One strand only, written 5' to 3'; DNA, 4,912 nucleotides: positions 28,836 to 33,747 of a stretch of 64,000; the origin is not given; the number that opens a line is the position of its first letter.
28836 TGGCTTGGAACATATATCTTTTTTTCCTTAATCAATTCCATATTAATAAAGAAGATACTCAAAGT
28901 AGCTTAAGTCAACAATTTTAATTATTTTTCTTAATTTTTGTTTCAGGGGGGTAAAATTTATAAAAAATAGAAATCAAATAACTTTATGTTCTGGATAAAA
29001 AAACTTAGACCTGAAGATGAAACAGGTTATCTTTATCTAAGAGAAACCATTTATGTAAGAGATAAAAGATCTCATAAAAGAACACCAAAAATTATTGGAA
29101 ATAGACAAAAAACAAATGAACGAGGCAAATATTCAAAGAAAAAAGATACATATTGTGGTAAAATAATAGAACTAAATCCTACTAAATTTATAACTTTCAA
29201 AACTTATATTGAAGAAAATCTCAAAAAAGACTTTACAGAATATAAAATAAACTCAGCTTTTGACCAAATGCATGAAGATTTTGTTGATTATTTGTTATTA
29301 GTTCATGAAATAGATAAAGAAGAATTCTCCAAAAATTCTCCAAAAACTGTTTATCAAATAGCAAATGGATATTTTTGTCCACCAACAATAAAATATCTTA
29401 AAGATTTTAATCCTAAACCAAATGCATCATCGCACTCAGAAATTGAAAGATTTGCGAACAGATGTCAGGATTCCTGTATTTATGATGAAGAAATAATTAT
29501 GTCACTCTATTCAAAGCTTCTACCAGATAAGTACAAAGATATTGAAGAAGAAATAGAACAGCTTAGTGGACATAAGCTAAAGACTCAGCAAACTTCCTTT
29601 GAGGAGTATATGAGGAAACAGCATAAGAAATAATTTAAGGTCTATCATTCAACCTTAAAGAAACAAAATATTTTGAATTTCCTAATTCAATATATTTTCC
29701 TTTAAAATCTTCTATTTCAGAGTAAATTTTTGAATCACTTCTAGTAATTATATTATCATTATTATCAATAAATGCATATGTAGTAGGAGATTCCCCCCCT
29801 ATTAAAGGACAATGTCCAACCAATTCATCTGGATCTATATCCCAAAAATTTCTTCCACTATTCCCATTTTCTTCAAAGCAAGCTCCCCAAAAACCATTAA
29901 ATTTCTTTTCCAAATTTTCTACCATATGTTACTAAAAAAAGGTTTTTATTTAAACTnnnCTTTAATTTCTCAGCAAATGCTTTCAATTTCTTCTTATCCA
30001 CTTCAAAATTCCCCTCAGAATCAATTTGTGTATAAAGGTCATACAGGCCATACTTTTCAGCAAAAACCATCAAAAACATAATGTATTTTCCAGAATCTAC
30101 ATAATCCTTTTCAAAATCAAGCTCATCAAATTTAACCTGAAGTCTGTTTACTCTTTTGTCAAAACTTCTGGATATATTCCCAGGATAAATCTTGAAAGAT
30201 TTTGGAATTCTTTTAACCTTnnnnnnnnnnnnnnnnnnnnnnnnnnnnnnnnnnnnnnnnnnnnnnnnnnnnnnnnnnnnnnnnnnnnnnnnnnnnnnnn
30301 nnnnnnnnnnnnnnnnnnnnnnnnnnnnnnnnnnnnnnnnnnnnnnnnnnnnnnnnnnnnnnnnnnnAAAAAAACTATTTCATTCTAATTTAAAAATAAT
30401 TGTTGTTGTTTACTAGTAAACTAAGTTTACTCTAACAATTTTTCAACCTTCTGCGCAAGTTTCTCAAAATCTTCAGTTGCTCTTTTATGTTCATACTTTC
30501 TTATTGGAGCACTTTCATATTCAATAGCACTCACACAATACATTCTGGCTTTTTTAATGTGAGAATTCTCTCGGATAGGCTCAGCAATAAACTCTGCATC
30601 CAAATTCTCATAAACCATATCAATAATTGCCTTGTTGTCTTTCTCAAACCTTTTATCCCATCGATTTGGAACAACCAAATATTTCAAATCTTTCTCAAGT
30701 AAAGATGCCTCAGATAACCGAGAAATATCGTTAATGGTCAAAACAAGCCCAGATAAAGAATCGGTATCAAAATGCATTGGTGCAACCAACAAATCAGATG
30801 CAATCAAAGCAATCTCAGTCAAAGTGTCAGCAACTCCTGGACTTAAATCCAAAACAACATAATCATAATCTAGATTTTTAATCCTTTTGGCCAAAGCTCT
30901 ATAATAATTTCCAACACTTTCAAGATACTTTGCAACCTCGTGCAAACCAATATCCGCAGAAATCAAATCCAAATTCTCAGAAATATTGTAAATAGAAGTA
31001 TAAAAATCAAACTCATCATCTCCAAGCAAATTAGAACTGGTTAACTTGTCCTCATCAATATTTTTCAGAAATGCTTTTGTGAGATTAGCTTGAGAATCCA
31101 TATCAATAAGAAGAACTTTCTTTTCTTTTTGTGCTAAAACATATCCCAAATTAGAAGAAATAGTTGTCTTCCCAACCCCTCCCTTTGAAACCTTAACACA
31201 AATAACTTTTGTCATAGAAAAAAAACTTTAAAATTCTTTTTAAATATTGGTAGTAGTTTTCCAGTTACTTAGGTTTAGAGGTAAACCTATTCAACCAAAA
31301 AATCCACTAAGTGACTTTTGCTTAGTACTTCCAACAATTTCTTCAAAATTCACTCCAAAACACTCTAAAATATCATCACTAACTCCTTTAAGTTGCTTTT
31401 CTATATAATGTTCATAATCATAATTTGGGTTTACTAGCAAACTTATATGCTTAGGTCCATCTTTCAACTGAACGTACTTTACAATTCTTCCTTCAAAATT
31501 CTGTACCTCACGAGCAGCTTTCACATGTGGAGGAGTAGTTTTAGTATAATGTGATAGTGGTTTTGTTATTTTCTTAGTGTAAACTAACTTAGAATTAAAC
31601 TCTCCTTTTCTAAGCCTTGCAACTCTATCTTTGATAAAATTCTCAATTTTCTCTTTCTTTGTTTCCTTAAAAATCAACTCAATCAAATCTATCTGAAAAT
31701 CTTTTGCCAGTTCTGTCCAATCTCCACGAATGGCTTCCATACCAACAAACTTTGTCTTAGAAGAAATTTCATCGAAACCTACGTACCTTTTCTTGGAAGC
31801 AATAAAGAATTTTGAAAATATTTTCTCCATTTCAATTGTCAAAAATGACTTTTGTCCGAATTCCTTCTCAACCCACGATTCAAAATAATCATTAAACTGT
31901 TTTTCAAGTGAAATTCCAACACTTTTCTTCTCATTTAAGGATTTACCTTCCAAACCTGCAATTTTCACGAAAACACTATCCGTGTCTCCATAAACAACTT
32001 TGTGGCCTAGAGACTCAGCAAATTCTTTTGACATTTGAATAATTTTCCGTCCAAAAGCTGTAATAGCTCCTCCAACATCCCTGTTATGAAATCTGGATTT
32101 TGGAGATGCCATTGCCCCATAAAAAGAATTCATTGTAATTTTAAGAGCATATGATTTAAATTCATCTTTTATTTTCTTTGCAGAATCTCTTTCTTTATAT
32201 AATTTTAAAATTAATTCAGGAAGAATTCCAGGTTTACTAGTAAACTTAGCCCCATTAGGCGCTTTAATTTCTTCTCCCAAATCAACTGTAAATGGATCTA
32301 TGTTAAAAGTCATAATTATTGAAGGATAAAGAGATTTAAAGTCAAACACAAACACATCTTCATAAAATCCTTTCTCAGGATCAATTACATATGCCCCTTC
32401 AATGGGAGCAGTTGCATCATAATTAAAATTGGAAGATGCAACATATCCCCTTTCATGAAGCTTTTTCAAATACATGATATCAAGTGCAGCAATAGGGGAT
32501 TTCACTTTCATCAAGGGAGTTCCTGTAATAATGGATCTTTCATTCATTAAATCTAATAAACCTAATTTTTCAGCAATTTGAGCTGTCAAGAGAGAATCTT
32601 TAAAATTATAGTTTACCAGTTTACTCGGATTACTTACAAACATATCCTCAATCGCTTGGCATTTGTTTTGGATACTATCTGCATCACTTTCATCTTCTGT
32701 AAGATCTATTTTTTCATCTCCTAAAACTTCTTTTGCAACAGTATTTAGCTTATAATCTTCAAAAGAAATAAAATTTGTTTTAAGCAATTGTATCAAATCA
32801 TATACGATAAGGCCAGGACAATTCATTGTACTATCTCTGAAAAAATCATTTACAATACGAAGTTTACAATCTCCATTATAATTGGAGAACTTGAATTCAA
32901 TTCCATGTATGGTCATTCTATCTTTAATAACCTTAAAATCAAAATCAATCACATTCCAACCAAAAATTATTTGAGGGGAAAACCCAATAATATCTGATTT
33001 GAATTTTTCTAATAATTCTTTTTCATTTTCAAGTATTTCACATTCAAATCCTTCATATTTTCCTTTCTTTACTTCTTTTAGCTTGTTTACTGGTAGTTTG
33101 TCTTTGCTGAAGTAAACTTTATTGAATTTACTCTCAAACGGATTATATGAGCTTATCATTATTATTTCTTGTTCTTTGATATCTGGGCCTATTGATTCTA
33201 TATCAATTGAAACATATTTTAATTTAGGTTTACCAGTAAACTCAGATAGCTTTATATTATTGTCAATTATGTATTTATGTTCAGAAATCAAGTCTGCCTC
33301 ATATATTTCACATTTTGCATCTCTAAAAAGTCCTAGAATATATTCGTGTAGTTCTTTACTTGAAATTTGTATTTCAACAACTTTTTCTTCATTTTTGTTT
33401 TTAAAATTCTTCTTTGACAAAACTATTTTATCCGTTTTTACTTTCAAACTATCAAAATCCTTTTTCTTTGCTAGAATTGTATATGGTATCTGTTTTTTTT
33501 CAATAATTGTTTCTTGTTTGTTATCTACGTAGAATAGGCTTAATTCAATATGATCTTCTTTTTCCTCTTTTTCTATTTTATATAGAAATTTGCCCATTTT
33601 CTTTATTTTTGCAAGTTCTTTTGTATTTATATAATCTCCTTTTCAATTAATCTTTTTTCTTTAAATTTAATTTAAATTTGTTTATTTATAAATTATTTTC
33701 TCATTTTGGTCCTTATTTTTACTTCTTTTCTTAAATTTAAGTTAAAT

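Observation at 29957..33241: ParA ATPase plus Lys-rich small protein embedded in a local cluster of GTTTA-N4-TAAAC palindromes: candidate archaeal centromere/partition (segrosome) system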

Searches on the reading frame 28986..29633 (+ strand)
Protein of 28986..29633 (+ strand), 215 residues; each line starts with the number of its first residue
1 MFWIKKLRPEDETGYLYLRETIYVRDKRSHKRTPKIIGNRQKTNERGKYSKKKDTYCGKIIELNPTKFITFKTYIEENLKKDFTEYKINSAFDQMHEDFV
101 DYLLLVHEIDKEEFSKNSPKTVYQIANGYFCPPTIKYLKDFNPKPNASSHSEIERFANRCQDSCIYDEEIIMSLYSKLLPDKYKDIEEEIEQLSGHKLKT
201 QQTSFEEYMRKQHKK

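Call 5: search_protein_families(library=pfam, proteins=[window:28986-29633:+], max_evalue=0.1)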
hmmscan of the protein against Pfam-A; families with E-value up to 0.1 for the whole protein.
window:28986-29633:+ (215 aa): 1 family
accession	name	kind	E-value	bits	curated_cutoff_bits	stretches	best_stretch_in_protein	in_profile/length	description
PF17728.7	BsuBI_PstI_RE_N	-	0.011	16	27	1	94-127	78-110/140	BsuBI/PstI restriction endonuclease HTH domain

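Call 71: search_protein_families(library=ncbifam, proteins=[window:28986-29633:+], max_evalue=0.01)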
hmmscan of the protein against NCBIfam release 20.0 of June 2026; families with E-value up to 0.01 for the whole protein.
window:28986-29633:+ (215 aa): 0 families

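Call 72: search_protein_families(library=phrogs, proteins=[window:28986-29633:+], max_evalue=0.01)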
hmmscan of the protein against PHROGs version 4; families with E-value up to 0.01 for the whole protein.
window:28986-29633:+ (215 aa): 0 families

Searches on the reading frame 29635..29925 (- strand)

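Call 5: search_protein_families(library=pfam, proteins=[window:29635-29925:-], max_evalue=0.1)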
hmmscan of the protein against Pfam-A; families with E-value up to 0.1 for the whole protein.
window:29635-29925:- (96 aa): 1 family
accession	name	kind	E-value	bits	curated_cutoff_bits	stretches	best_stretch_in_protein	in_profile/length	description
PF25250.1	DUF7852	-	0.075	13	22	1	38-76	24-62/238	Domain of unknown function (DUF7852)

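Call 71: search_protein_families(library=ncbifam, proteins=[window:29635-29925:-], max_evalue=0.01)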
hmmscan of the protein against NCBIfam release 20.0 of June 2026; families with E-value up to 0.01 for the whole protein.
window:29635-29925:- (96 aa): 0 families

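Call 72: search_protein_families(library=phrogs, proteins=[window:29635-29925:-], max_evalue=0.01)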
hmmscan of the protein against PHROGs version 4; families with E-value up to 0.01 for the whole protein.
window:29635-29925:- (96 aa): 0 families

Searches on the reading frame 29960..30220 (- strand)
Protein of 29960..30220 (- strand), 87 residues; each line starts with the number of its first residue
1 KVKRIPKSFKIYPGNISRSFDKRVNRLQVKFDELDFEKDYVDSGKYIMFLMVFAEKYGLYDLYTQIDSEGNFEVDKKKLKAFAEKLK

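Call 57: predict_structure(alignment_id=A3)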
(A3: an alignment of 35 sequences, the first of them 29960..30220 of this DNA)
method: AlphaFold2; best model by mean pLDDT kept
length: 87 residues; sequences in the alignment: 35
mean_pLDDT: 93.3   pTM: 0.76
mean pLDDT of the five models: 93.3, 93.2, 92.3, 92.1, 90.4
residues with pLDDT >= 90: 71; 70-90: 15; 50-70: 1; < 50: 0
segments of 3 or more residues with pLDDT < 50: none
pLDDT, mean of each block of 10 residues (from residue 1): 85 92 97 95 96 96 93 95 92
secondary structure, 60 per line:
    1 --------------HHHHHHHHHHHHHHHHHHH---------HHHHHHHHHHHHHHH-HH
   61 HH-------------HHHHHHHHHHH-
elements in order: H15-33 H43-57 H59-62 H76-86

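Call 62: fold_search(model_id=the predicted structure, library=pdb)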
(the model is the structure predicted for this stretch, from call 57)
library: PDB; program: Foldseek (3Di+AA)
matches with E <= 10: 7; with E <= 0.001: 0
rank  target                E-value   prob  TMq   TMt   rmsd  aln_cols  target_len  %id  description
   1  4czx_B                4.8e+00  0.03  0.19  0.17  11.0        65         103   20  Complex of Neurospora crassa PAN2 (WD40) with PAN3 (C-TERM) (released 2014-06-04)
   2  5c3i_J                6.3e+00  0.04  0.34  0.35  10.5        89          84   17  Crystal structure of the quaternary complex of histone H3-H4 heterodimer with chaperone ASF1 and the replicative helic (released 2015-07-29)
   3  9si3_E                6.3e+00  0.03  0.25  0.23  14.4        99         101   16  Chromosomal Passenger Complex in complex with H3T3ph Nucleosome (released 2025-10-01)
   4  8ro0_A                6.3e+00  0.02  0.22  0.02  13.4        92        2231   15  Structure of the C. elegans Intron Lariat Spliceosome primed for disassembly (ILS') (released 2024-08-07)
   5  7z6q_C                7.8e+00  0.02  0.21  0.16  14.5        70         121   13  Cryo-EM structure of the whole photosynthetic complex from the green sulfur bacteria (released 2023-02-08)
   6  6vyp_E                7.8e+00  0.02  0.25  0.21  20.3       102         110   17  Crystal structure of the LSD1/CoREST histone demethylase bound to its nucleosome substrate (released 2020-05-27)
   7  2f5c                  9.6e+00  0.02  0.23  0.17  11.6        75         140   11  Bacillus subtilis Manganese transport regulator (MNTR) bound to manganese, hexagonal crystal form (released 2006-03-07)

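Call 68: fold_search(model_id=the predicted structure, library=viral)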
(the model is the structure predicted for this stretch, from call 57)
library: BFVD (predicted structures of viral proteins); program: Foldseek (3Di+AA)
matches with E <= 10: 18; with E <= 0.001: 0
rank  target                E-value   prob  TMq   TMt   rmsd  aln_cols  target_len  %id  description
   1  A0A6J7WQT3            2.4e+00  0.07  0.28  0.22  10.3        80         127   16  Uncharacterized protein [uncultured Caudovirales phage]
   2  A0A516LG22            3.0e+00  0.04  0.23  0.20  13.7        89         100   16  (no name in the UniProt tables at hand)
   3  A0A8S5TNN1            5.6e+00  0.08  0.23  0.34   3.5        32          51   25  Pyocin activator protein PrtN [Siphoviridae sp. ct7dP4]
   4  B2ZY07                6.0e+00  0.04  0.29  0.17  11.6        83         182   16  Uncharacterized protein [Ralstonia phage phiRSL1]
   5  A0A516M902            6.8e+00  0.14  0.49  0.58   4.1        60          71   15  (no name in the UniProt tables at hand)
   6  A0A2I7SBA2            6.8e+00  0.04  0.22  0.17   9.0        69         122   14  (no name in the UniProt tables at hand)
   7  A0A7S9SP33            6.8e+00  0.02  0.23  0.24  12.2        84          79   13  (no name in the UniProt tables at hand)
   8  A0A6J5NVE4            7.3e+00  0.04  0.25  0.29  10.5        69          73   16  Uncharacterized protein [uncultured Caudovirales phage]
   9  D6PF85                7.3e+00  0.02  0.26  0.20   8.9        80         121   14  (no name in the UniProt tables at hand)
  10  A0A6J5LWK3            7.8e+00  0.06  0.28  0.18   5.0        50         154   14  Uncharacterized protein [uncultured Caudovirales phage]
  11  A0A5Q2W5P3            8.4e+00  0.05  0.30  0.37   4.3        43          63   26  (no name in the UniProt tables at hand)
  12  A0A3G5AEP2            8.4e+00  0.02  0.20  0.22  12.9        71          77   17  Uncharacterized protein [Satyrvirus sp.]
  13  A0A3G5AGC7            9.0e+00  0.07  0.43  0.30   7.0        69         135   17  Uncharacterized protein [Satyrvirus sp.]
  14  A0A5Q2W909            9.0e+00  0.04  0.23  0.31   5.8        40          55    8  (no name in the UniProt tables at hand)
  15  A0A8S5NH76            9.0e+00  0.02  0.29  0.17   9.4        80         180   11  Uncharacterized protein [Siphoviridae sp. ctLmu1]
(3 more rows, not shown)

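Call 73: find_related_loci(query=A3, collection=viral_contigs, flank=6000)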
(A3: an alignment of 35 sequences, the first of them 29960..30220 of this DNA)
Query A3 (87 aa) in viral_contigs; peptide patterns used: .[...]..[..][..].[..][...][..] (x = any residue, [..] = any of these).
18 stretches matched a pattern, but none encodes a relative of the query by tblastn (E <= 1e-3).

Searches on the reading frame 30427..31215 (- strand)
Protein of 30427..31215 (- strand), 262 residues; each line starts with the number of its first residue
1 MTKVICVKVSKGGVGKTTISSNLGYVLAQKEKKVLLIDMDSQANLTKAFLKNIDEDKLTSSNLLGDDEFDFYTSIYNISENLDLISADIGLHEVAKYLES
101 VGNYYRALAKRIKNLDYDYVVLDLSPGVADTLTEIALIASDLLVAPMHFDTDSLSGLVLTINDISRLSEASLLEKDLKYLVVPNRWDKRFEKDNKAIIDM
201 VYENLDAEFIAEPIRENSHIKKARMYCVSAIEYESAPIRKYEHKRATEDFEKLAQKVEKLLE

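Call 5: search_protein_families(library=pfam, proteins=[window:30427-31215:-], max_evalue=0.1)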
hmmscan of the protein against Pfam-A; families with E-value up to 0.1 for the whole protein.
window:30427-31215:- (262 aa): 10 families
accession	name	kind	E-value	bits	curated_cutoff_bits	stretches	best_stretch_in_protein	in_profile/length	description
PF13614.12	AAA_31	-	6.7e-33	114.5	27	1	2-173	1-171/177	AAA domain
PF01656.29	CbiA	-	2.9e-19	69.7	25.4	1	10-223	6-118/125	CobQ/CobB/MinD/ParA nucleotide binding domain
PF02374.21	ArsA_ATPase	-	1.5e-13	51.1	24.3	1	10-126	8-134/305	Anion-transporting ATPase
PF10609.15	ParA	-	7.6e-11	42.3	27.1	1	2-134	3-129/246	NUBPL iron-transfer P-loop NTPase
PF06564.18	CBP_BcsQ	-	4e-10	40.1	21.3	1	3-153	2-151/234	Cellulose biosynthesis protein BcsQ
PF09140.17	MipZ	-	2.3e-07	30.8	20.7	1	4-148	2-130/262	ATPase MipZ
PF00142.24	Fer4_NifH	-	1.5e-05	25.1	25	1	10-53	7-50/271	4Fe-4S iron sulfur cluster binding proteins, NifH/frxC family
PF07015.17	VirC1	-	0.00017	21.4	24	1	4-47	3-46/231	VirC1 protein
PF00448.28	SRP54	-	0.014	15.5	22.7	1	12-41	10-39/196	SRP54-type protein, GTPase domain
PF25199.1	nSTAND_NTPase5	-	0.025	14.8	34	1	9-80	47-117/145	Novel STAND NTPase 5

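Call 11: search_solved_structures(query=window:30427-31215:-, max_evalue=0.001)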
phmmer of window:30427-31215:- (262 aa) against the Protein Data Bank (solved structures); distinct sequences matched with E-value up to 0.001: 44.
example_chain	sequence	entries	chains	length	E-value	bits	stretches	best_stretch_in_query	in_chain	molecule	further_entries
4pfs_A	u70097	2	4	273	1.6e-15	60.7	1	1-217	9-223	Cobyrinic Acid a,c-diamide synthase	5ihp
3k9g_A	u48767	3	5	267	2.1e-15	60.3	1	3-155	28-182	PF-32 protein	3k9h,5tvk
5if9_A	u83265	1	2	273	3.7e-15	59.5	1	2-217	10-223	Cobyrinic Acid a,c-diamide synthase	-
6iub_A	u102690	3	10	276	4.5e-14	56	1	1-256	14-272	SpoOJ regulator (Soj)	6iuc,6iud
6non_A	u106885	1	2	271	1.2e-13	54.6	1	5-177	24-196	Cobyrinic acid ac-diamide synthase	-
6noo_A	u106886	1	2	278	1.3e-13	54.5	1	5-177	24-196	Maintenance of carboxysome positioning A protein, MCDA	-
8jmj_A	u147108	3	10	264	4.9e-13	52.5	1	1-256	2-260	SpoOJ regulator (Soj)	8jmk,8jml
6nop_B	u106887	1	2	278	1.6e-12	50.8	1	5-177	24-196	Cobyrinic acid ac-diamide synthase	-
2oze_A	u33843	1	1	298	2.4e-12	50.3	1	5-158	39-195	Orf delta'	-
8ray_B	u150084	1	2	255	2e-11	47.3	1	3-169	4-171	ParA family protein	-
1wcv_1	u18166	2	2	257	2.4e-09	40.4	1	5-164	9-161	SEGREGATION PROTEIN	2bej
2bek_A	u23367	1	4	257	3.2e-08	36.8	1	5-164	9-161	SEGREGATION PROTEIN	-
5k5z_A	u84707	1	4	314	5.1e-08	36.1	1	2-61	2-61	ParA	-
5u1j_B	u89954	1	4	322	5.4e-08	36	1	2-61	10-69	Uncharacterized protein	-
7dut_A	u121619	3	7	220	8.1e-08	35.5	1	5-148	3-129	SOJ protein (Soj)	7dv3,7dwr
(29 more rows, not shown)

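Call 71: search_protein_families(library=ncbifam, proteins=[window:30427-31215:-], max_evalue=0.01)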
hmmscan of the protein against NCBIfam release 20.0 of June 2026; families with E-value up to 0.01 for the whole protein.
window:30427-31215:- (262 aa): 32 families (the best 25 are shown)
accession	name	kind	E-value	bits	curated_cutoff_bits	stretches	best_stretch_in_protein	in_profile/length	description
NF041283.1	PrgP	equivalog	1.4e-18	67.2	400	1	1-145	1-151/297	ParA superfamily DNA segregation protein PrgP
NF041546.1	ParA_partition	equivalog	1.4e-17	63.9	180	2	4-83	1-78/203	ParA family partition ATPase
TIGR01969.1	minD_arch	subfamily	6.3e-16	58.3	201.75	1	4-259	2-232/251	cell division ATPase MinD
TIGR03453.1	partition_RepA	equivalog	5.3e-15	55.1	348.45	1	3-261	105-381/387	plasmid partitioning protein RepA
TIGR03371.1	cellulose_yhjQ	equivalog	7.9e-15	55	157.85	1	3-255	2-239/246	cellulose biosynthesis protein BcsQ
NF047398.1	AAA_KGGVGR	domain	3.3e-11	43.9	90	1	4-43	4-43/190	KGGVGR-motif variant AAA ATPase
TIGR00345.1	GET3_arsA_TRC40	subfamily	3.9e-11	43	135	1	11-83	5-79/299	TRC40/GET3/ArsA family transport-energizing ATPase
TIGR01968.1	minD_bact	equivalog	2.3e-10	40.3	212.9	1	3-40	2-39/261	septum site-determining protein MinD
TIGR01007.1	eps_fam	subfamily_domain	3.1e-10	40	108.05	1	3-139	18-148/204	polysaccharide biosynthesis tyrosine autokinase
NF010443.0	PRK13869.1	subfamily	1.9e-08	33.5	446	1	3-258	122-395/405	plasmid-partitioning protein RepA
TIGR04291.1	arsen_driv_ArsA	equivalog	2.8e-08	32.9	650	1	6-126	323-443/565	arsenical pump-driving ATPase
NF041136.1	MrpORP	equivalog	4.5e-08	32.8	450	1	3-131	6-129/365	iron-sulfur cluster carrier protein MrpORP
NF008568.0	PRK11519.1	equivalog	2.6e-07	29.2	1068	1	10-139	534-656/720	tyrosine-protein kinase Wzc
NF008079.0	PRK10818.1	equivalog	1.1e-06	28.2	508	1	1-42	1-42/270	septum site-determining protein MinD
NF009701.0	PRK13230.1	subfamily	3e-06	26.4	350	1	5-49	4-47/291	nitrogenase reductase-like protein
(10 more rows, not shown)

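Call 72: search_protein_families(library=phrogs, proteins=[window:30427-31215:-], max_evalue=0.01)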
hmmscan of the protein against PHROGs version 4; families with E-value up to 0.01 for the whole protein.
window:30427-31215:- (262 aa): 2 families
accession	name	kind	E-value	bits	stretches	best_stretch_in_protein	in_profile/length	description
phrog_164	-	DNA, RNA and nucleotide metabolism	6.8e-48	164.9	1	1-262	223-474/500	ParA-like partition protein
phrog_19408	-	unknown function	1.9e-09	37.4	1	13-152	537-671/721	-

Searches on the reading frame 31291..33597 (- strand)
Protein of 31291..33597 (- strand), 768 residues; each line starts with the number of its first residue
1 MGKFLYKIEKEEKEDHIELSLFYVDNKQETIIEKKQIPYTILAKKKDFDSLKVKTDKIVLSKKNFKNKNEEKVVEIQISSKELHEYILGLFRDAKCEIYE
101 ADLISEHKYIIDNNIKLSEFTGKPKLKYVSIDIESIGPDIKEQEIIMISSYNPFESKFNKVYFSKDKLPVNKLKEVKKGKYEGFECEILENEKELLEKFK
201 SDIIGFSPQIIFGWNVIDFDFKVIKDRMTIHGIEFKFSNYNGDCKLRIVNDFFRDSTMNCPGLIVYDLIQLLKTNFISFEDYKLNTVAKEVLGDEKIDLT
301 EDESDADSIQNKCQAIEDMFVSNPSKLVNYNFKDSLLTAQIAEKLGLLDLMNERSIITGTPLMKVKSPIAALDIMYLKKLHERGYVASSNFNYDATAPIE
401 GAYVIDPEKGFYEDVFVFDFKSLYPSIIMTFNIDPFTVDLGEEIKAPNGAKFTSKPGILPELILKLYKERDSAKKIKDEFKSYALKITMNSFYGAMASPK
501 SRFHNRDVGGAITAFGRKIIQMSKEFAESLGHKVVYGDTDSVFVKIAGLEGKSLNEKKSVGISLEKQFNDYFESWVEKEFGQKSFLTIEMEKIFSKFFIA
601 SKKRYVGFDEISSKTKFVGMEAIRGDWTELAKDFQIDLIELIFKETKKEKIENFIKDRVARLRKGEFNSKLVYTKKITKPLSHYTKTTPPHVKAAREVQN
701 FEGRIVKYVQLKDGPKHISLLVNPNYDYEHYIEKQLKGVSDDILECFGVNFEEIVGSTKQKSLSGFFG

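Call 5: search_protein_families(library=pfam, proteins=[window:31291-33597:-], max_evalue=0.1)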
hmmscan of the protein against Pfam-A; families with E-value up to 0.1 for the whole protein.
window:31291-33597:- (768 aa): 4 families
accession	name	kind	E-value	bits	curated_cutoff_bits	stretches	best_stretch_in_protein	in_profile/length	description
PF00136.26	DNA_pol_B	-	1.8e-48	165.9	23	1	375-707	18-398/453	DNA polymerase family B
PF03104.25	DNA_pol_B_exo1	-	2.2e-19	70.3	23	1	118-287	56-242/242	DNA polymerase family B, exonuclease domain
PF03175.18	DNA_pol_B_2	-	0.00015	21.2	25.8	1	444-497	334-387/468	DNA polymerase type B, organellar and viral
PF10108.15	DNA_pol_B_exo2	-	0.001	19.2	24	1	190-239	35-83/213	Predicted 3'-5' exonuclease related to the exonuclease domain of PolB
